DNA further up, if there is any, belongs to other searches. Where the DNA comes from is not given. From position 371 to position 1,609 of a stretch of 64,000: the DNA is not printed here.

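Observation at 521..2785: Candidate two-gene defence module: a zinc-ribbon/DUF4145 protein with an Mrr-cat nuclease carrying a novel coiled-coil N-domain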

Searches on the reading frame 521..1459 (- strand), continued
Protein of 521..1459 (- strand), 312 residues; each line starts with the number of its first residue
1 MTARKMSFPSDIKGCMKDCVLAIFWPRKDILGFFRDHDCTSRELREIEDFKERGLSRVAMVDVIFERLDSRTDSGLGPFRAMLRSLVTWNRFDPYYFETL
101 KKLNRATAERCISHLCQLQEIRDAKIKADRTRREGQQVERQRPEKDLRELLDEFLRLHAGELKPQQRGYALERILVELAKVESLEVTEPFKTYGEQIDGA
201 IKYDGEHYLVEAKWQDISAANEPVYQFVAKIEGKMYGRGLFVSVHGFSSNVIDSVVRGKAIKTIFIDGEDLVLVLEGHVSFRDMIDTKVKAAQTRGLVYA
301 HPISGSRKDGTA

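Call 44: search_dna_similar(query=window:521-1444:-, collection=plasmids, mode=protein, max_rows=15)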
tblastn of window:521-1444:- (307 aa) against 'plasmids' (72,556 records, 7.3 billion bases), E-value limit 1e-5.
Records with a match: 1388; places in all: 1401; records where one place covers at least 80% of the query: 135.
Best place of each record, by identity: 60-80% 3; <60% 1385.
By first word of the organism name: Klebsiella 1136; Serratia 55; Escherichia 43; Enterobacter 36; Citrobacter 18; Sinorhizobium 10; Raoultella 9; Yersinia 8; Pantoea 8; Rhizobium 6; and 31 more.
By predicted mobility (MOB-suite, as given by PLSDB): conjugative 642; non-mobilizable 601; mobilizable 145.
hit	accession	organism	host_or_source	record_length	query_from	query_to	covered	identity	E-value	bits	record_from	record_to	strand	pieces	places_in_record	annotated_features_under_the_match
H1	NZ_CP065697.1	Delftia acidovorans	-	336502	1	303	99%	63.0%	2e-126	404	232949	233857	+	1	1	restriction endonuclease | nucleotidyl transferase AbiEii/AbiGii toxin family protein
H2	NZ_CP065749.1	Delftia lacustris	-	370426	1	303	99%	63.0%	2e-126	404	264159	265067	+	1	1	restriction endonuclease | nucleotidyl transferase AbiEii/AbiGii toxin family protein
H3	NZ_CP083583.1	Kovacikia minuta CCNUW1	cell culture,fresh water lake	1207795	1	303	99%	61.7%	2e-122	393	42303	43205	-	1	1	record has no annotation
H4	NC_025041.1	Sulfobacillus thermotolerans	-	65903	3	303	98%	48.2%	1e-92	307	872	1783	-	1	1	restriction endonuclease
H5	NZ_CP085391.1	Cytobacillus firmus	single cell,soil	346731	3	297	96%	28.6%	1e-31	131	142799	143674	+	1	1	restriction endonuclease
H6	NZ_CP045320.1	Roseivivax sp. THAF197b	pure culture,Surface of a polyethylene ...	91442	41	289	81%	32.8%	4e-22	103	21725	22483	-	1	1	restriction endonuclease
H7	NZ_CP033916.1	Chryseobacterium shandongense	Zimmer water bag,Zimmer water bag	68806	3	299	97%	27.5%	5e-29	124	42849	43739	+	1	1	restriction endonuclease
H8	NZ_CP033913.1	Chryseobacterium shandongense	Homo sapiens,CEREBRAL SPINAL FLUID ...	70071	3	299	97%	27.5%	5e-29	124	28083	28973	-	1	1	restriction endonuclease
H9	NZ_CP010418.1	Azotobacter chroococcum NCIMB 8003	cell culture,soil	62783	3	306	99%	22.8%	3e-7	59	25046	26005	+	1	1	restriction endonuclease | ABC-three component system protein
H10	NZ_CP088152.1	Mesorhizobium mediterraneum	Cicer arietinum L.,cell culture,radical ...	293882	78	291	70%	32.3%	1e-15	85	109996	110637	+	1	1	restriction endonuclease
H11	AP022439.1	Raoultella planticola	-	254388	43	296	83%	26.3%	9e-16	85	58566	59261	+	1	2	hypothetical protein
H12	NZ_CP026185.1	Klebsiella pneumoniae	-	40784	43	296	83%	26.3%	9e-16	85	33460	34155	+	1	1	restriction endonuclease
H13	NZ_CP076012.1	Klebsiella pneumoniae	Homo sapiens,Pus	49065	43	296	83%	26.3%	9e-16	85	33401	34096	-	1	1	restriction endonuclease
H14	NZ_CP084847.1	Klebsiella pneumoniae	Water,Whole organism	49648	43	296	83%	26.3%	9e-16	85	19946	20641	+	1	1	restriction endonuclease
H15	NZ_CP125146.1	Klebsiella pneumoniae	-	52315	43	296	83%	26.3%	9e-16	85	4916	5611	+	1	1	restriction endonuclease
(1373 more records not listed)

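Call 45: get_annotated_region(hit=H1, flank=7000)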
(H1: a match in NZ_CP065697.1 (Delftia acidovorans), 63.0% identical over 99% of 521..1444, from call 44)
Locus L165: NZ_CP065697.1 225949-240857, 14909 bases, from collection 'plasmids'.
description: Delftia acidovorans strain FDAARGOS_891 plasmid unnamed2
organism: Delftia acidovorans (NCBI taxid 80866)
taxonomy: Bacteria; Pseudomonadota; Betaproteobacteria; Burkholderiales; Comamonadaceae; Delftia; Delftia acidovorans
host: -; source: -; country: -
typing (MOB-suite, as given by PLSDB): conjugative; replicon rep_cluster_2238; relaxase MOBP; mating-pair formation MPF_T
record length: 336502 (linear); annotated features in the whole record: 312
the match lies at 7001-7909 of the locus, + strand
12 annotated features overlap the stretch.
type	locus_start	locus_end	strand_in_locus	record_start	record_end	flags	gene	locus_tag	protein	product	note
CDS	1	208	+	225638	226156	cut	-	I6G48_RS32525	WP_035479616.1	N-acetyltransferase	-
CDS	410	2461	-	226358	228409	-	-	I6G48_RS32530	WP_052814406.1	ParB/RepB/Spo0J family partition protein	-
CDS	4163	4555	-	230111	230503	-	-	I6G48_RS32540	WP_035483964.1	hypothetical protein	-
CDS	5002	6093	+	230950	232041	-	-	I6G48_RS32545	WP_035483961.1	hypothetical protein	-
CDS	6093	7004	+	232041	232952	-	-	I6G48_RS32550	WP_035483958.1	nucleotidyl transferase AbiEii/AbiGii toxin family protein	-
CDS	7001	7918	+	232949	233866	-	-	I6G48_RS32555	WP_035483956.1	restriction endonuclease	GO:0009307 - DNA restriction-modification system [Evidence IEA]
CDS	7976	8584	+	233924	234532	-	-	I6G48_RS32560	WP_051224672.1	poly-gamma-glutamate hydrolase family protein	-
CDS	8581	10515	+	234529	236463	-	qatA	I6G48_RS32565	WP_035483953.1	Qat anti-phage system ATPase QatA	GO:0051607 - defense response to virus [Evidence IEA]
CDS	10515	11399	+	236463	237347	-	qatB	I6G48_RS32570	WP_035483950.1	Qat anti-phage system associated protein QatB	GO:0051607 - defense response to virus [Evidence IEA]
CDS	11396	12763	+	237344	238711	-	qatC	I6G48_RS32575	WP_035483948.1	Qat anti-phage system QueC-like protein QatC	GO:0051607 - defense response to virus [Evidence IEA]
CDS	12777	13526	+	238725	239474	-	qatD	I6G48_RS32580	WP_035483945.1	Qat anti-phage system TatD family nuclease QatD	GO:0051607 - defense response to virus [Evidence IEA]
CDS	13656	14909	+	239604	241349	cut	-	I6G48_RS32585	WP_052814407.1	ATP-dependent endonuclease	-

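Call 46: get_annotated_region(hit=H4, flank=6000)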
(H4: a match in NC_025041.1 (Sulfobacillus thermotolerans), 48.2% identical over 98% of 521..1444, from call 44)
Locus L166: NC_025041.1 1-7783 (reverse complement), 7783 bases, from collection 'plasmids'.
description: Sulfobacillus thermotolerans plasmid pL15, complete sequence
organism: Sulfobacillus thermotolerans (NCBI taxid 338644)
taxonomy: Bacteria; Bacillota; Clostridia; Eubacteriales; Clostridiales Family XVII. Incertae Sedis; Sulfobacillus; Sulfobacillus thermotolerans
host: -; source: -; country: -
typing (MOB-suite, as given by PLSDB): conjugative; relaxase MOBP; mating-pair formation MPF_T
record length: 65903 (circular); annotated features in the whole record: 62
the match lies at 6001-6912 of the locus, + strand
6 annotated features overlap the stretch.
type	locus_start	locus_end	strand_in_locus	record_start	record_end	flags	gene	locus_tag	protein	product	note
CDS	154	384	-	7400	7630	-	-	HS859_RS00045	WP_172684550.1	hypothetical protein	-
CDS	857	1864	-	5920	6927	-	-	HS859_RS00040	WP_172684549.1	ParB/RepB/Spo0J family partition protein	GO:0007059 - chromosome segregation [Evidence IEA]; GO:0000910 - cytokinesis [Evidence IEA]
CDS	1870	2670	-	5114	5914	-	-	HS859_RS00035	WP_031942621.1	ParA family protein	-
CDS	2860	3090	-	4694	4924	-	-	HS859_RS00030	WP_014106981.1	type II toxin-antitoxin system HicB family antitoxin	-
CDS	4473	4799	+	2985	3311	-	-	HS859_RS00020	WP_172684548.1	hypothetical protein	-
CDS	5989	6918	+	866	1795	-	-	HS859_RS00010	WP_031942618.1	restriction endonuclease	GO:0009307 - DNA restriction-modification system [Evidence IEA]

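Call 47: get_annotated_region(hit=H12, flank=5000)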
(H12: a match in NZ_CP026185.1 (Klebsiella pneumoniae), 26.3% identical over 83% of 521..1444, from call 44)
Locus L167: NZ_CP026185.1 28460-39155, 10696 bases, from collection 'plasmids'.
description: Klebsiella pneumoniae strain KPNIH49 plasmid pKPN-9a0d, complete sequence
organism: Klebsiella pneumoniae (NCBI taxid 573)
taxonomy: Bacteria; Pseudomonadota; Gammaproteobacteria; Enterobacterales; Enterobacteriaceae; Klebsiella; Klebsiella pneumoniae
host: -; source: -; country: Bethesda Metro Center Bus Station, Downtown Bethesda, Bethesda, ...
typing (MOB-suite, as given by PLSDB): non-mobilizable; replicon rep_cluster_1418
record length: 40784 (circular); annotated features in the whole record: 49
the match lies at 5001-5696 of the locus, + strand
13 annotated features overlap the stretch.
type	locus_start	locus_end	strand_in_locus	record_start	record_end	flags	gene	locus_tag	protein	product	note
CDS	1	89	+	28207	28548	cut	-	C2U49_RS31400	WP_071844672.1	hypothetical protein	-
CDS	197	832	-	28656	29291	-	-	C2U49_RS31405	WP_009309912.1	type II CAAX endopeptidase family protein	GO:0071586 - CAAX-box protein processing [Evidence IEA]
CDS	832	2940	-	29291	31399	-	-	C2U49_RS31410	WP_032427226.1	peptidase domain-containing ABC transporter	-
CDS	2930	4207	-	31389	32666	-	-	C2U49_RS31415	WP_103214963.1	HlyD family secretion protein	-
CDS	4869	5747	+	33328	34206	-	-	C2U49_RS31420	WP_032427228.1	restriction endonuclease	GO:0009307 - DNA restriction-modification system [Evidence IEA]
CDS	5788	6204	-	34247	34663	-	-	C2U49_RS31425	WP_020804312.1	type II toxin-antitoxin system VapC family toxin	-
CDS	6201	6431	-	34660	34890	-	vapB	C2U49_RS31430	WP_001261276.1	type II toxin-antitoxin system VapB family antitoxin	-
CDS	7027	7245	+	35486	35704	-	ccdA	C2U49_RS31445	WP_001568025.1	type II toxin-antitoxin system antitoxin CcdA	-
CDS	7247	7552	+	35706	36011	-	ccdB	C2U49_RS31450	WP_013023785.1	type II toxin-antitoxin system toxin CcdB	-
CDS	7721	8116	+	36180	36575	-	-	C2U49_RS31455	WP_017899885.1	hypothetical protein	-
CDS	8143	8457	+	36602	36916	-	-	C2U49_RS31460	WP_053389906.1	hypothetical protein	-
CDS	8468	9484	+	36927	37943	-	-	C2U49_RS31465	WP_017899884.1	hypothetical protein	-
CDS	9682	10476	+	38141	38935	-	-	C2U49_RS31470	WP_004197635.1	site-specific integrase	GO:0015074 - DNA integration [Evidence IEA]; GO:0006310 - DNA recombination [Evidence IEA]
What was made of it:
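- Distant relatives sit in plasmid maintenance regions beside vapBC and ccdAB (call 47).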

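Call 48: predict_structure(alignment_id=A3)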
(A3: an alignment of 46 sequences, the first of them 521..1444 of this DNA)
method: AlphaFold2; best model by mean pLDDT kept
length: 307 residues; sequences in the alignment: 46
mean_pLDDT: 93.1   pTM: 0.63
mean pLDDT of the five models: 93.1, 91.0, 90.8, 89.0, 89.0
residues with pLDDT >= 90: 247; 70-90: 55; 50-70: 3; < 50: 2
segments of 3 or more residues with pLDDT < 50: none
pLDDT, mean of each block of 10 residues (from residue 1): 92 98 98 96 95 98 96 97 97 97 98 93 83 79 95 92 95 93 93 94 95 89 89 93 91 90 97 96 95 95 69
secondary structure, 60 per line:
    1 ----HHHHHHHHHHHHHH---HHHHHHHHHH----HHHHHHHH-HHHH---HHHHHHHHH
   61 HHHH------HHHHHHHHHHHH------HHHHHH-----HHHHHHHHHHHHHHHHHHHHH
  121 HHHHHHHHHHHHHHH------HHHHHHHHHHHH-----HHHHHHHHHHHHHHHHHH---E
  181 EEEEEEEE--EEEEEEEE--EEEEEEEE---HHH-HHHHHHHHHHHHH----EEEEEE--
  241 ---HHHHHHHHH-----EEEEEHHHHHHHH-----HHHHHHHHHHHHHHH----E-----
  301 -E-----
elements in order: H5-18 H22-31 H36-43 H45-48 H52-64 H71-82 H89-94 H100-135 H142-153 H159-176 E180-188 E191-198 E201-208 H216-228 E233-238 H244-252 E258-262 H263-270 H276-290
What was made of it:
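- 521..1444 (-): Stand-alone Mrr_cat (PD-(D/E)xK) nuclease gene, 307 aa. An upstream in-frame ATG at 1459 would give 312 aa. AF2 model with mean pLDDT 93 (call 48).
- On Type IV Mrr-type restriction endonuclease: The region is predicted all-helical (call 48).
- Checked: It is predicted all-helical with one 36-residue helix, at mean pLDDT 93 (call 48).
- A long helix suited to dimerisation is predicted (call 48).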

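Call 51: fold_search(model_id=the predicted structure, library=pdb)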
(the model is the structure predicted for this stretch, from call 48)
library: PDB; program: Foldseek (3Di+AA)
matches with E <= 10: 791; with E <= 0.001: 1
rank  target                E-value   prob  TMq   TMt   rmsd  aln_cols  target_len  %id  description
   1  5liq_B                8.9e-04  0.99  0.31  0.18  18.9       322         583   14  The structure of C160S,C508S,C578S mutant of Nt.BspD6I nicking endonuclease at 0.185 nm resolution . (released 2017-08-02)
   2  4f0p_B                3.7e-03  0.99  0.28  0.20  14.2       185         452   13  MspJI Restriction Endonuclease - P31 Form (released 2012-08-08)
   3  2ewf                  4.5e-03  0.97  0.32  0.18  18.7       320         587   16  Crystal structure of the site-specific DNA nickase N.BspD6I (released 2006-11-21)
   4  6qnz_B                4.8e-03  0.97  0.33  0.20  18.7       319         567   14  Crystal structure of the site-specific DNA nickase N.BspD6I E418A Mutant (released 2020-03-04)
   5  5lhc_A                4.8e-03  0.97  0.32  0.19  18.3       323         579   14  The structure of D456A mutant of Nt.BspD6I nicking endonuclease at 0.24 nm resolution . (released 2017-08-16)
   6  4f0p_C                5.3e-03  1.00  0.31  0.22   8.6       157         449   15  MspJI Restriction Endonuclease - P31 Form (released 2012-08-08)
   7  5liq_A                6.0e-03  0.93  0.31  0.18  18.6       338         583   15  The structure of C160S,C508S,C578S mutant of Nt.BspD6I nicking endonuclease at 0.185 nm resolution . (released 2017-08-02)
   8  4f0q_D                7.0e-03  0.99  0.29  0.21  14.5       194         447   13  MspJI Restriction Endonuclease - P21 Form (released 2012-08-08)
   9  6qnz_A                7.8e-03  0.93  0.30  0.18  19.1       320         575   15  Crystal structure of the site-specific DNA nickase N.BspD6I E418A Mutant (released 2020-03-04)
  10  5liz                  1.0e-02  0.89  0.32  0.19  18.2       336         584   14  The structure of Nt.BspD6I nicking endonuclease with all cysteines mutated by serine residues at 0.19 nm resolution . (released 2017-08-02)
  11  4f0p_A                1.3e-02  0.98  0.29  0.21  13.4       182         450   13  MspJI Restriction Endonuclease - P31 Form (released 2012-08-08)
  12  5lhc_B                1.7e-02  0.90  0.34  0.20  18.3       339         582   14  The structure of D456A mutant of Nt.BspD6I nicking endonuclease at 0.24 nm resolution . (released 2017-08-16)
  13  4oc8_A                2.2e-02  0.98  0.28  0.23  11.8       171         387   16  DNA modification-dependent restriction endonuclease AspBHI (released 2014-03-19)
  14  2fqz_C                3.6e-02  0.69  0.25  0.26  24.2       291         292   12  Metal-depleted Ecl18kI in complex with uncleaved DNA (released 2006-06-20)
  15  8dgf_A                4.7e-02  0.94  0.20  0.05  14.2       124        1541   13  Avs4 bound to phage PhiV-1 portal (released 2022-08-03)
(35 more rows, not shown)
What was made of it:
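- On Type IV Mrr-type restriction endonuclease: Fold matches are to restriction-nuclease domains (call 51).
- Closest known: MspJI/AspBHI family and PADLOC candidate PDC-S02. Same: The nuclease domains are among the best fold matches (call 51).
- Nuclease-domain fold matches to MspJI, AspBHI, FokI, Nt.BspD6I, Avs4 and Cap4 (call 51). Nuclease domains that matched in the fold search also serve as triggered effectors in Avs4 and Cap4 (call 51). Nuclease domains of triggered effectors (Avs4, Cap4, Cdn1) are among its fold matches (call 51).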

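Call 56: fold_search(model_id=the predicted structure, library=viral)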
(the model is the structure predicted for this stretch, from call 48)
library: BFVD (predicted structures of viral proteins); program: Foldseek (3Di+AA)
matches with E <= 10: 680; with E <= 0.001: 0
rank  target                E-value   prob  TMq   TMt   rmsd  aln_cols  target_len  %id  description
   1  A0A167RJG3            1.9e-03  0.66  0.16  0.17  23.3       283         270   12  TPD domain-containing protein [Powai lake megavirus]
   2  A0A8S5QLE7            4.0e-03  0.97  0.27  0.30  38.1       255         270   20  Restriction endonuclease [Siphoviridae sp. ctVCm11]
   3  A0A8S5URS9            4.4e-03  0.99  0.30  0.28  19.6       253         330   14  Restriction endonuclease [Siphoviridae sp. cthae16]
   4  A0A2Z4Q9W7            7.6e-03  0.99  0.29  0.39  19.4       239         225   13  (no name in the UniProt tables at hand)
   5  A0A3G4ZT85            1.2e-02  0.99  0.27  0.35   9.1       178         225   17  Uncharacterized protein [Edafosvirus sp.]
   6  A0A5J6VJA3            2.1e-02  1.00  0.20  0.31   3.5        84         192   17  RNA polymerase Rpb5 [Megaviridae environmental sample]
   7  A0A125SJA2            2.4e-02  0.91  0.28  0.28  18.6       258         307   12  (no name in the UniProt tables at hand)
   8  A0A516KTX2            2.4e-02  0.69  0.23  0.26  22.0       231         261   15  (no name in the UniProt tables at hand)
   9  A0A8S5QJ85            2.5e-02  1.00  0.30  0.31   3.7       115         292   16  Restriction endonuclease [Siphoviridae sp. ctezl47]
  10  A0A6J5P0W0            2.7e-02  0.72  0.28  0.32  21.8       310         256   12  HTH_XRE domain containing protein [uncultured Caudovirales phage]
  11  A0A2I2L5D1            2.8e-02  0.94  0.25  0.25  10.7       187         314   12  RNA polymerase subunit 5 RPB5 [Orpheovirus IHUMI-LCC2]
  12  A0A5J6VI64            5.4e-02  0.87  0.28  0.41  25.7       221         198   15  Restriction endonuclease type IV Mrr domain-containing protein [Megaviridae environmental sample]
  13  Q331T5                5.7e-02  0.93  0.31  0.42  13.2       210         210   12  (no name in the UniProt tables at hand)
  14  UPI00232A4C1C         6.0e-02  0.87  0.24  0.26   8.1       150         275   10  (no name look-up for this kind of identifier)
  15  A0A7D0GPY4            7.0e-02  0.72  0.21  0.26   9.1       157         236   11  (no name in the UniProt tables at hand)
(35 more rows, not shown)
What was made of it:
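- Tried and rejected: All hits were to the nuclease half, or to Rpb5, which shares that fold (calls 51, 56).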

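Call 62: search_protein_families(library=phrogs, proteins=[window:521-1444:-], max_evalue=0.01)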
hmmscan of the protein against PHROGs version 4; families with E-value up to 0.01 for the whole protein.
window:521-1444:- (307 aa): 0 families

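Call 63: search_dna_similar(query=window:521-1444:-, collection=phages, mode=protein, max_rows=10)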
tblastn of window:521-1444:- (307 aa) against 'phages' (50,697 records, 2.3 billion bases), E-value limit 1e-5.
No match.
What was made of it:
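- It is absent from 50,697 phage records (call 63).
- Tried and rejected: No homologue of the Mrr-like protein was found (call 63).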

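Call 69: search_protein_families(library=padloc, alignment_id=A4, max_evalue=0.00001)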
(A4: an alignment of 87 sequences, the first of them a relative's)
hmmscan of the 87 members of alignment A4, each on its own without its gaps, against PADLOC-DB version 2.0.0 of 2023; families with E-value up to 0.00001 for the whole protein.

A. member 1, L001:8665-9894:+ (410 aa): 0 families

B. families by the number of members that match (of 87 scanned): 423 families (the first 25 are shown)
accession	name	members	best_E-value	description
PDLC04135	mad3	4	4.1e-73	mads_3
PDLC04134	mad2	4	5.4e-22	mads_2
PDLC02914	ATPase-Toprim_I-B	4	5.5e-13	-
PDLC03878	NsnB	4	2e-10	-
PDLC02980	AriA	3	1.1e-12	-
PDLC04175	HEC-01A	3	9.7e-11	-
PDLC00070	GajA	2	8.9e-227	AAA ATPase domain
PDLC00071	GajA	2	6.5e-81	AAA ATPase domain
PDLC00064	GajA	2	3.3e-80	AAA ATPase domain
PDLC00096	GajA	2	1.1e-79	AAA ATPase domain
PDLC00091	GajA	2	6.5e-72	AAA ATPase domain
PDLC02358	Old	2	1.1e-71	Old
PDLC00092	GajA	2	1.4e-69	AAA ATPase domain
PDLC00099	GajA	2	1.4e-65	AAA ATPase domain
PDLC00073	GajA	2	5.6e-65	AAA ATPase domain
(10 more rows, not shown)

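Call 70: search_protein_families(library=pfam, alignment_id=A4, max_evalue=0.00001)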
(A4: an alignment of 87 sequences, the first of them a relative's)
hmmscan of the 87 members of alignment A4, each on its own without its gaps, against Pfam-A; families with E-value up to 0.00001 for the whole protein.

A. member 1, L001:8665-9894:+ (410 aa): 2 families
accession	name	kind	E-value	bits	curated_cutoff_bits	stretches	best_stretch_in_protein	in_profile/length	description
PF01887.21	SAM_HAT_N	-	4.2e-23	82.2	26.3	1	143-288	1-145/145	SAM hydroxide adenosyltransferase N-terminal domain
PF20257.3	SAM_HAT_C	-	2.8e-11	44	25.5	1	314-405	1-83/84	SAM hydroxide adenosyltransferase C-terminal domain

B. families by the number of members that match (of 87 scanned): 96 families (the first 25 are shown)
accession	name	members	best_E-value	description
PF04851.21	ResIII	3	1.3e-20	Type III restriction enzyme, res subunit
PF13649.12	Methyltransf_25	3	5.7e-15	Methyltransferase domain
PF13304.12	AAA_21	3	8.4e-13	AAA domain, putative AbiEii toxin, Type IV TA system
PF01808.24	AICARFT_IMPCHas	2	8.5e-124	AICARFT/IMPCHase bienzyme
PF00005.33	ABC_tran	2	5e-30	ABC transporter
PF13175.12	AAA_15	2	2.3e-25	AAA ATPase domain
PF20469.4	OLD-like_TOPRIM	2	1.5e-17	Overcoming lysogenization defect protein-like, TOPRIM domain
PF08242.18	Methyltransf_12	2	7.2e-13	Methyltransferase domain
PF08241.18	Methyltransf_11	2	2.7e-12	Methyltransferase domain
PF00873.25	ACR_tran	1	1.1e-128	AcrB/AcrD/AcrF family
PF09233.17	Endonuc-EcoRV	1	6e-117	Restriction endonuclease EcoRV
PF00793.26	DAHP_synth_1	1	3e-96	DAHP synthetase I family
PF00152.25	tRNA-synt_2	1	1.8e-93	tRNA synthetases class II (D, K and N)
PF07586.16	HXXSHH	1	2.6e-82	Protein of unknown function (DUF1552)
PF01071.24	GARS_A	1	2.2e-79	Phosphoribosylglycinamide synthetase, ATP-grasp (A) domain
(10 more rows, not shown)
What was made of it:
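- For the 87 immediate neighbours of the Mrr-like gene, at most 4 match any one PADLOC family (calls 69, 70). About half of its immediate neighbours elsewhere are housekeeping genes (call 70).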
